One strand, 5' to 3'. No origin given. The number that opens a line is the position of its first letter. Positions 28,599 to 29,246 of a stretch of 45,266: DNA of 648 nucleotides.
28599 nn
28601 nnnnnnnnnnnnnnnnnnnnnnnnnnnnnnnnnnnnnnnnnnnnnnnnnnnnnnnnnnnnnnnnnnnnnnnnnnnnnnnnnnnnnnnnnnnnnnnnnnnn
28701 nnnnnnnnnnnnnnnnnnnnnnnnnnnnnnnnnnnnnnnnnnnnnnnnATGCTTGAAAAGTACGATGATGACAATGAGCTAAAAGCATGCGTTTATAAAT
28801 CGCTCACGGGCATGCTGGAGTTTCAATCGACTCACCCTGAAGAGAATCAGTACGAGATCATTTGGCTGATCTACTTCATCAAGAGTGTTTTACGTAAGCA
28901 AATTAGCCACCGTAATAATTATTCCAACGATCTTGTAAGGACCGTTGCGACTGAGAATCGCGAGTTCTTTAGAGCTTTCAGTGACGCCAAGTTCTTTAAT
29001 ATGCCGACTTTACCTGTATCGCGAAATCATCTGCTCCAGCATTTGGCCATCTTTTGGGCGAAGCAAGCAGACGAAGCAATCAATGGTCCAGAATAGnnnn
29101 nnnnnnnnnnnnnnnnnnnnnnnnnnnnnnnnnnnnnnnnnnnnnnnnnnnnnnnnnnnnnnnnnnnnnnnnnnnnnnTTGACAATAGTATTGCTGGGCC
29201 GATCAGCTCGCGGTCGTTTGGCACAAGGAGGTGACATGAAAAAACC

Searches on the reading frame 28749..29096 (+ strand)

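Call 10: search_protein_families(library=pfam, proteins=[window:28749-29096:+], max_evalue=0.01)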
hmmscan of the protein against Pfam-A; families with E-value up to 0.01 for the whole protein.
window:28749-29096:+ (115 aa): 0 families

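Call 67: search_protein_families(library=padloc, proteins=[window:28749-29096:+], max_evalue=0.001)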
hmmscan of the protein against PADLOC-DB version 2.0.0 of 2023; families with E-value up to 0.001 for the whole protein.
window:28749-29096:+ (115 aa): 1 family
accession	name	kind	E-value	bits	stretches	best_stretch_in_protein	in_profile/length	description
PDLC03751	RT_UG14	-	1.5e-12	45.2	1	4-102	395-490/493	DRT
